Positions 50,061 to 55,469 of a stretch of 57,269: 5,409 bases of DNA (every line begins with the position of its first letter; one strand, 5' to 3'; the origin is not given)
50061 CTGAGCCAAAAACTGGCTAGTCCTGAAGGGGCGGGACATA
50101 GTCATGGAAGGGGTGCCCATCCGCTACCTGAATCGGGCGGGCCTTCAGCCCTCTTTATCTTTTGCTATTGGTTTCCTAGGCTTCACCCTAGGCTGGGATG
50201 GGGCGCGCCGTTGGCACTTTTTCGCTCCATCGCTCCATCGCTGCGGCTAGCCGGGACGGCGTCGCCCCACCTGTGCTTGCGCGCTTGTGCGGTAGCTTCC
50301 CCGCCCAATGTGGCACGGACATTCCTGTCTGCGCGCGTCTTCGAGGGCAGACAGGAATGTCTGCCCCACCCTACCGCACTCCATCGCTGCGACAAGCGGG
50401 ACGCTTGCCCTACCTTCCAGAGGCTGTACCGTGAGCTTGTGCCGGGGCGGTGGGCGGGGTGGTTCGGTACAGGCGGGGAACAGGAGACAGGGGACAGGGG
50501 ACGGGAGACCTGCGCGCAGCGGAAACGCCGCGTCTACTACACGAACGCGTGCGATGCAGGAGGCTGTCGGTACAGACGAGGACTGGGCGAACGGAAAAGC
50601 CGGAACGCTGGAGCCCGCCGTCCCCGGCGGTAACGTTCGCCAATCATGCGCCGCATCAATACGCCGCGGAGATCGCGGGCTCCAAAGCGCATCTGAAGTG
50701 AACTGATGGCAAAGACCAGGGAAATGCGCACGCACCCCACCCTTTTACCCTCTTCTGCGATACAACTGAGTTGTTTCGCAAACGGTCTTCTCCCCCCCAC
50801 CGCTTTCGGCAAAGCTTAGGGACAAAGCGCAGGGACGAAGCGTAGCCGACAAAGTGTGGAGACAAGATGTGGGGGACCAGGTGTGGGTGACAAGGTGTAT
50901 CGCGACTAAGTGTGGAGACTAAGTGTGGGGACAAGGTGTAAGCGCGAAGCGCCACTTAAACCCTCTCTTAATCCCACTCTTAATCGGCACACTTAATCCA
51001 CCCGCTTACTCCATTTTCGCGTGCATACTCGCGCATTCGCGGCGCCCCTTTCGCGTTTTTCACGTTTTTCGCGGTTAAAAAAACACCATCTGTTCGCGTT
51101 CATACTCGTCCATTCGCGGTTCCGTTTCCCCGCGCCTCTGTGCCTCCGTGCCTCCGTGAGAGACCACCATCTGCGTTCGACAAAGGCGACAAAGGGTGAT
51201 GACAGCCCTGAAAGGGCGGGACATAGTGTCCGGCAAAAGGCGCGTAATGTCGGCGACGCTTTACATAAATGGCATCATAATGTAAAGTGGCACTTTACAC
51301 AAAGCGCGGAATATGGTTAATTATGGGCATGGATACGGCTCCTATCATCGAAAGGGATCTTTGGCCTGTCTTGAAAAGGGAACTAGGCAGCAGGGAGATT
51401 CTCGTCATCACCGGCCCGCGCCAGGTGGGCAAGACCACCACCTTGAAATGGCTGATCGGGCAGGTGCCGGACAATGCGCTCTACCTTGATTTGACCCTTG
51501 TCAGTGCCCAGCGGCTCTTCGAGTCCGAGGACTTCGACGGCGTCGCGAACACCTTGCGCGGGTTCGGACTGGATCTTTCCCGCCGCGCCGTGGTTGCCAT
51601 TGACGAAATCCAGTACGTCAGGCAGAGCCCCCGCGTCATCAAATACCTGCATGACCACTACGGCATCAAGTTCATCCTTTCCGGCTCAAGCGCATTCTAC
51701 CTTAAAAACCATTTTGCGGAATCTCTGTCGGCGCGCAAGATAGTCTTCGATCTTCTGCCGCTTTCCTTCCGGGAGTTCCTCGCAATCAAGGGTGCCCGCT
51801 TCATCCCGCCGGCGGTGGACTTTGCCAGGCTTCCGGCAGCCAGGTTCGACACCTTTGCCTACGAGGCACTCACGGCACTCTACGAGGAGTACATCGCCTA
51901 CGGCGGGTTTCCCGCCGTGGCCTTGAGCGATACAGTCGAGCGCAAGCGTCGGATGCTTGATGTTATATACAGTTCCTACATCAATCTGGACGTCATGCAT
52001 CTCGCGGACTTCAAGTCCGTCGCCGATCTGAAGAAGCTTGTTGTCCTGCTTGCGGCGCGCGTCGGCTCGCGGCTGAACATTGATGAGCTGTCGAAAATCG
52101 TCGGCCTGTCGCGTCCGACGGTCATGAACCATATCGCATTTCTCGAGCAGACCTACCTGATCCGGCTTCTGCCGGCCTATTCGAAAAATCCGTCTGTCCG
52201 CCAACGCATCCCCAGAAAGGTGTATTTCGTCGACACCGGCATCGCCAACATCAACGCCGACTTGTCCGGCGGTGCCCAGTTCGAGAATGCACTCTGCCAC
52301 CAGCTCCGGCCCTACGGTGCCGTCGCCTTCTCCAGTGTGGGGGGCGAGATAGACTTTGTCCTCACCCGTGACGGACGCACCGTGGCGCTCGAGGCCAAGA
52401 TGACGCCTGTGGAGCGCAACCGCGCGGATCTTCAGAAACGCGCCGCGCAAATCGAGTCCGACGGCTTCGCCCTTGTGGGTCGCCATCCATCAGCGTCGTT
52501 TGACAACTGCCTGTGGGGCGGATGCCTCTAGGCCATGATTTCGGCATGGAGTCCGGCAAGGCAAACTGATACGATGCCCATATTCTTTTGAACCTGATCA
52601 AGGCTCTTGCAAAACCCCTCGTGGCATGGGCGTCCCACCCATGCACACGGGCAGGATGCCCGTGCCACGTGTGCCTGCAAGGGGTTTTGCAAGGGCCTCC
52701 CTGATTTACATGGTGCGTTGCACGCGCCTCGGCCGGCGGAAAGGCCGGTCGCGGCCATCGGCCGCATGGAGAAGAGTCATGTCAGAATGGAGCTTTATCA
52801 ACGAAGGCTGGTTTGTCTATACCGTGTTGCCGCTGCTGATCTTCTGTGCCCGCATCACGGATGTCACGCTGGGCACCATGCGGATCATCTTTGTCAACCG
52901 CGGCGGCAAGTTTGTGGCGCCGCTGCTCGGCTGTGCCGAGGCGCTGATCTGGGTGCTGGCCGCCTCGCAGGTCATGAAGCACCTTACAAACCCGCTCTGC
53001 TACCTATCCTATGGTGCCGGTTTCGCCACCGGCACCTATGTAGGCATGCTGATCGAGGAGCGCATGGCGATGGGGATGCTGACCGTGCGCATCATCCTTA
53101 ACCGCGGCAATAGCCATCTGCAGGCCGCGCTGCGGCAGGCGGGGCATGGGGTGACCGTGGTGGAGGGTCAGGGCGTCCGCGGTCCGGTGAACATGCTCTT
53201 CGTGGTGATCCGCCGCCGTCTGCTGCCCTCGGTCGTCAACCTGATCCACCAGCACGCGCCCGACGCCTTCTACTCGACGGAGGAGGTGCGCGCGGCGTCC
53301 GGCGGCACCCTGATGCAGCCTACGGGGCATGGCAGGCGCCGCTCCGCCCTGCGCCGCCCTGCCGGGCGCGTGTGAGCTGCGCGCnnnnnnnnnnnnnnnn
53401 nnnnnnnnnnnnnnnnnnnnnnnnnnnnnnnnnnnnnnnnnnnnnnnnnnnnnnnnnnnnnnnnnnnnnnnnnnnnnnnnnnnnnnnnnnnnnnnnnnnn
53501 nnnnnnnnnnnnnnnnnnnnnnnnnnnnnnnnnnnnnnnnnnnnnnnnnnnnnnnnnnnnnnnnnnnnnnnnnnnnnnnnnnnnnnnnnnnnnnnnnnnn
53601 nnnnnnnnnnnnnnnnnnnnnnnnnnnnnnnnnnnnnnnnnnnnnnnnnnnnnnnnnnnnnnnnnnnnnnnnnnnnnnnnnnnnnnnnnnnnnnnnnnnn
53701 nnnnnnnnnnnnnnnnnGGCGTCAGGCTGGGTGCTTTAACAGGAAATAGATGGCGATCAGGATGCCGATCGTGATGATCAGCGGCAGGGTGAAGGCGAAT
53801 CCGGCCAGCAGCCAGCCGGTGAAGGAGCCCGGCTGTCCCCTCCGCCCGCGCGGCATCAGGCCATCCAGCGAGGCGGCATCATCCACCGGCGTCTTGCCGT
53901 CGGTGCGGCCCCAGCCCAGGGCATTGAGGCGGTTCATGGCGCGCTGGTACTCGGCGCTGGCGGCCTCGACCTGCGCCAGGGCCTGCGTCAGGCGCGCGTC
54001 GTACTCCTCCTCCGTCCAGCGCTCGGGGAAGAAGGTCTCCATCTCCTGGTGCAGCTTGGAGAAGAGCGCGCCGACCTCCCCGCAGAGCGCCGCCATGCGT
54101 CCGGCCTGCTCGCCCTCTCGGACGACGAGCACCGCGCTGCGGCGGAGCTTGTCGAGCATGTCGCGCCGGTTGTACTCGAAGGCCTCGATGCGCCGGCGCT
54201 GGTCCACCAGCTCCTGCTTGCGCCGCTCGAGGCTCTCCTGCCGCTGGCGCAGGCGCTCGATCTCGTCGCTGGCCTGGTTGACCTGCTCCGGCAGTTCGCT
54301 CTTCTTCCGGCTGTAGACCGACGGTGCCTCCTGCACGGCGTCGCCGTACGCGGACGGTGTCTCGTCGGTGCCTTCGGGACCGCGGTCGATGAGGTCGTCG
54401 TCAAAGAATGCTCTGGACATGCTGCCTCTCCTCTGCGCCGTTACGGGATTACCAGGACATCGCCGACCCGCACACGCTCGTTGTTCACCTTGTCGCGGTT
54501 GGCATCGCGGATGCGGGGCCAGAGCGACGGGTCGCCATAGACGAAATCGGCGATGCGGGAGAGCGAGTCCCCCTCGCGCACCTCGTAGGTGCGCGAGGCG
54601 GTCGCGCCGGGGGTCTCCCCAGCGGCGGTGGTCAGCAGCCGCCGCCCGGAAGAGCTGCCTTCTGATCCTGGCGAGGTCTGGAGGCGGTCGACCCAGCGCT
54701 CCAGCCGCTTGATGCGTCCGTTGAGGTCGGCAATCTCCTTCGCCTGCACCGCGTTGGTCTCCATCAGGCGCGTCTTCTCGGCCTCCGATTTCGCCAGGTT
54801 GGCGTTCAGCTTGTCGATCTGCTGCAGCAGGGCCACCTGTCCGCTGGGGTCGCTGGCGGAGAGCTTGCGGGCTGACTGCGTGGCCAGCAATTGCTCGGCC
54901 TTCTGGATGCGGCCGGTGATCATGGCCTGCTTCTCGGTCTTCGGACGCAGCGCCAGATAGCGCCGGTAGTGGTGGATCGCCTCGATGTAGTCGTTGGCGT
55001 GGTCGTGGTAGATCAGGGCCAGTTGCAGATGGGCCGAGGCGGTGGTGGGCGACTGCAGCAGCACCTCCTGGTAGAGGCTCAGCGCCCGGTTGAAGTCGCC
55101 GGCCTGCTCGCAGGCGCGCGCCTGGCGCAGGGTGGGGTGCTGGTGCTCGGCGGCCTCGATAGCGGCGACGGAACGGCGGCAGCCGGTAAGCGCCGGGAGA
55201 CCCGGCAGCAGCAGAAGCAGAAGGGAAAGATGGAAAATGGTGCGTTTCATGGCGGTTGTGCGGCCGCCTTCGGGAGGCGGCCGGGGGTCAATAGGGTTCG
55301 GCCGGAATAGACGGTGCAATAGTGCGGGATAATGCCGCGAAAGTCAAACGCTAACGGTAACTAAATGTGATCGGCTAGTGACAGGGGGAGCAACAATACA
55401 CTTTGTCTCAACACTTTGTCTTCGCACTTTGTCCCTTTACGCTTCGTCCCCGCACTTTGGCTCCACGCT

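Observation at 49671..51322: Unusually long gene-free regions built as mosaics from a shared vocabulary of short modules (BIME-like, but much richer)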

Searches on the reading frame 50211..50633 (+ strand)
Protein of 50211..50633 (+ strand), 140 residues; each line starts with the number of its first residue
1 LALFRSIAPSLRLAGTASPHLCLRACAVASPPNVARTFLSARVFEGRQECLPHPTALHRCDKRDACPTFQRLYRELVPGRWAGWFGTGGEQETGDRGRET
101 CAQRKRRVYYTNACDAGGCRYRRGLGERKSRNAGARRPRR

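Call 53: search_protein_families(library=pfam, proteins=[window:50211-50633:+], max_evalue=0.01)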
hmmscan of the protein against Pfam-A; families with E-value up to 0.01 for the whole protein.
window:50211-50633:+ (140 aa): 0 families

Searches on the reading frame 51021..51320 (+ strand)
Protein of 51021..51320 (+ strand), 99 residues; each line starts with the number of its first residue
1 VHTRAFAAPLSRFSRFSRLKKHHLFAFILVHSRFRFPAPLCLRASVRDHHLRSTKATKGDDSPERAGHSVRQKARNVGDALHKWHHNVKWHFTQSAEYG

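Call 53: search_protein_families(library=pfam, proteins=[window:51021-51320:+], max_evalue=0.01)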
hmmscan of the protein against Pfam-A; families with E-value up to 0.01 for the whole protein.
window:51021-51320:+ (99 aa): 0 families
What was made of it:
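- Checked: The four longest ORFs in 49671-51322 have no Pfam hit (call 53).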

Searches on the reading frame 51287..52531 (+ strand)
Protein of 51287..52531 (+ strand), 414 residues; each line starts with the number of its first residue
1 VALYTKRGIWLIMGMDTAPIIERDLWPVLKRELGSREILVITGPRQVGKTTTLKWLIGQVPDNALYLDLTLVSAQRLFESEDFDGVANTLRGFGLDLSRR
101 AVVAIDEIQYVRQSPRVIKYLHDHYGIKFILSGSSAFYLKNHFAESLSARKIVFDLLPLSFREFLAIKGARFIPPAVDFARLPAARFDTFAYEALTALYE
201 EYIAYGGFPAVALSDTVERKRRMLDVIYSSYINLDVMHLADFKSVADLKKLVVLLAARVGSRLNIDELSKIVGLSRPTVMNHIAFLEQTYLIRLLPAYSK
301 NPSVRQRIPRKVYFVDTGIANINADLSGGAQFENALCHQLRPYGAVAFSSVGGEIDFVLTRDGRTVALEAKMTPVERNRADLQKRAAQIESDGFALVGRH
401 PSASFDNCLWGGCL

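Call 11: search_protein_families(library=pfam, proteins=[window:51287-52531:+])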
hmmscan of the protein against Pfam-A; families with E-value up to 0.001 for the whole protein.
window:51287-52531:+ (414 aa): 4 families
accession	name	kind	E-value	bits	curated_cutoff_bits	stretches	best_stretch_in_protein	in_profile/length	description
PF13173.12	AAA_14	-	3.2e-28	98.7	27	1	36-165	2-129/129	AAA domain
PF13635.12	DUF4143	-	2.4e-21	76.6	28.1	1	235-372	3-159/160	Domain of unknown function (DUF4143)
PF13401.12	AAA_22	-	2.8e-08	34.6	27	1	35-135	4-124/130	AAA domain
PF13412.12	HTH_24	-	0.00038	20.4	21.9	1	261-288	16-43/48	Winged helix-turn-helix DNA-binding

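Call 76: find_encoding_contigs(protein=window:51323-52531:+, flank=4000, max_places=8)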
Protein window:51323-52531:+ (402 aa): 23 contigs read that carry it; 8 places shown.
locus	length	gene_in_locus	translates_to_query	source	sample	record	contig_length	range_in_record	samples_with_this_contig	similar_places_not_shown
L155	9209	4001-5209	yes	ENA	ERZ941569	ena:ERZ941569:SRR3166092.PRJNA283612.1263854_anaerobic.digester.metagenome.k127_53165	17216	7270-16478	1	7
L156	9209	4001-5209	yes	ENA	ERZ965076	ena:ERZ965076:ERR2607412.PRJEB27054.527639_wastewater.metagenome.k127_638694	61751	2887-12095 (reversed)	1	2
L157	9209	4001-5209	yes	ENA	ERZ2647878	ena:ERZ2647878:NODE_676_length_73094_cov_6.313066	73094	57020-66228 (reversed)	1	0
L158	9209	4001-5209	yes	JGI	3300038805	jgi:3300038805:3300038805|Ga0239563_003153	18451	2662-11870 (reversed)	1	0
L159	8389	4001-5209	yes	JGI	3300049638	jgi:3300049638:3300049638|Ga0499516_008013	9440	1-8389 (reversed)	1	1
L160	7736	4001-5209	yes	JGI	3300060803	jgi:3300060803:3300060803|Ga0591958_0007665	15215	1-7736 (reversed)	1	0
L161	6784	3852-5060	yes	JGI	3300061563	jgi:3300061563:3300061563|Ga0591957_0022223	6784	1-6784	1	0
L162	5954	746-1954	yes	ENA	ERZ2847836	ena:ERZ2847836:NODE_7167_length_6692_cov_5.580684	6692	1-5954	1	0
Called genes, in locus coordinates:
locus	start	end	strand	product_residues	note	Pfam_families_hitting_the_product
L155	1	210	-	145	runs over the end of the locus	PF00657:Lipase_GDSL (weak), PF13472:Lipase_GDSL_2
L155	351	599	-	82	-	PF00550:PP-binding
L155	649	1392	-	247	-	PF00106:adh_short, PF08659:KR, PF13561:adh_short_C2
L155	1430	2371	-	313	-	PF00698:Acyl_transf_1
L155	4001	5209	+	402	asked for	PF13173:AAA_14, PF13401:AAA_22 (weak), PF13635:DUF4143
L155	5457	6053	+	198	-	PF18955:DUF5698, PF10035:DUF2179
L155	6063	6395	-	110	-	-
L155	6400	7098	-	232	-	-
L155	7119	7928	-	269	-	PF07719:TPR_2 (faint), PF13176:TPR_7 (faint), PF13428:TPR_14 (faint), PF13432:TPR_16 (weak), PF13414:TPR_11 (faint), PF14559:TPR_19 (faint), PF01476:LysM (weak)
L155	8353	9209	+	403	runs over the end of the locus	PF13173:AAA_14, PF13635:DUF4143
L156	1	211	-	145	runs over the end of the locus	PF00657:Lipase_GDSL (weak), PF13472:Lipase_GDSL_2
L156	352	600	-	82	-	PF00550:PP-binding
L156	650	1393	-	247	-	PF00106:adh_short, PF08659:KR, PF13561:adh_short_C2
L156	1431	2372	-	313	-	PF00698:Acyl_transf_1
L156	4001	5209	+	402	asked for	PF13173:AAA_14, PF13401:AAA_22 (weak), PF13635:DUF4143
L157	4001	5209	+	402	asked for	PF13173:AAA_14, PF13401:AAA_22 (weak), PF13635:DUF4143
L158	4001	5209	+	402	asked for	PF13173:AAA_14, PF13401:AAA_22 (weak), PF13635:DUF4143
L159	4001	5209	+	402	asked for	PF13173:AAA_14, PF13401:AAA_22 (weak), PF13635:DUF4143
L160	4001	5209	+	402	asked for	PF13173:AAA_14, PF13401:AAA_22 (weak), PF13635:DUF4143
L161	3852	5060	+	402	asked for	PF13173:AAA_14, PF13401:AAA_22 (weak), PF13635:DUF4143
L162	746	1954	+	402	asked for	PF13173:AAA_14, PF13401:AAA_22 (weak), PF13635:DUF4143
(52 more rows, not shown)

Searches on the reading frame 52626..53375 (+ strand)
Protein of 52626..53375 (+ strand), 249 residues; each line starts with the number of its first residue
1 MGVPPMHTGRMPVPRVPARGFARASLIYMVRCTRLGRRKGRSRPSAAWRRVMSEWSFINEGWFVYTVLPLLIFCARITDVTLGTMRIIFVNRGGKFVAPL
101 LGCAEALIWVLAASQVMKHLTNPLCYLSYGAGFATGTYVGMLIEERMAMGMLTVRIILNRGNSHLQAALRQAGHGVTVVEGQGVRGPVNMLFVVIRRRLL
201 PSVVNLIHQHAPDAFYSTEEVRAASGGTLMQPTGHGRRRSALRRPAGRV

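Call 11: search_protein_families(library=pfam, proteins=[window:52626-53375:+])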
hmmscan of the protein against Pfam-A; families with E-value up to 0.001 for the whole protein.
window:52626-53375:+ (249 aa): 2 families
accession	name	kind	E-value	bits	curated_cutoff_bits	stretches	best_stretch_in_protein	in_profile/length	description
PF18955.5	DUF5698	-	2.2e-21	76.5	27.5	1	84-141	1-58/58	Domain of unknown function (DUF5698)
PF10035.14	DUF2179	-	2.1e-11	43.9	22.8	1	174-226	1-55/55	Uncharacterized protein conserved in bacteria (DUF2179)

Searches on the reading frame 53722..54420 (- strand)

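Call 11: search_protein_families(library=pfam, proteins=[window:53722-54420:-])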
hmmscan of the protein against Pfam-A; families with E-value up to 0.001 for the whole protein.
window:53722-54420:- (232 aa): 1 family
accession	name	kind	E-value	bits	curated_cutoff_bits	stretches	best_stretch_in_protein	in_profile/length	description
PF14362.11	DUF4407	-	0.00066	19.5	31.3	0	18-78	174-235/297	Domain of unknown function (DUF4407)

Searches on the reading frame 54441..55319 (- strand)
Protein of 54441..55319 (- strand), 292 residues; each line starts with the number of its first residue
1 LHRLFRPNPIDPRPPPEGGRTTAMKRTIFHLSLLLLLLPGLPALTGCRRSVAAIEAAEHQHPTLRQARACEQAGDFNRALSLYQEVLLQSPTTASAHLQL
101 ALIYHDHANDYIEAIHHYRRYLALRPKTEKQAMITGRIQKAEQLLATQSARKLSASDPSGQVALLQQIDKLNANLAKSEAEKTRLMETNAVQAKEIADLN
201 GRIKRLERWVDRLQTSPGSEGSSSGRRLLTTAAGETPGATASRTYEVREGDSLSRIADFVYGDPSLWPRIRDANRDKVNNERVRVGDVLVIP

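Call 11: search_protein_families(library=pfam, proteins=[window:54441-55319:-])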
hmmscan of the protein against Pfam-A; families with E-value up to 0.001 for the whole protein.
window:54441-55319:- (292 aa): 10 families
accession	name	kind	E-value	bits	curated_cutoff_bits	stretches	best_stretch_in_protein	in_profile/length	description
PF07719.23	TPR_2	-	5.2e-07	29.8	27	0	65-92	6-33/34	Tetratricopeptide repeat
PF13432.12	TPR_16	-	8.3e-07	29.8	32.7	1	64-126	1-62/65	Tetratricopeptide repeat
PF01476.26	LysM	-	1.2e-06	28.8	20.9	1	245-292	1-43/43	LysM domain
PF13428.12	TPR_14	-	3.1e-06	27.8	23.5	0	64-102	5-43/44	Tetratricopeptide repeat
PF13176.12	TPR_7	-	4.5e-06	26.8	27.9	0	66-88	5-27/36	Tetratricopeptide repeat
PF14559.12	TPR_19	-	5.1e-06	27.2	25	1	72-127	3-57/68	Tetratricopeptide repeat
PF13414.12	TPR_11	-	1e-05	25.6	26.8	1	72-106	6-40/42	TPR repeat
PF13424.12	TPR_12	-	3.6e-05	24.3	30.1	1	71-126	14-76/77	Tetratricopeptide repeat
PF00515.34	TPR_1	-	4.3e-05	23.6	27.8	0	97-127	4-33/34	Tetratricopeptide repeat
PF24575.1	TPR_Slam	-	0.00033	21.5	35.2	0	66-104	53-91/104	Surface lipoprotein assembly modifier, N-terminal TPR repeats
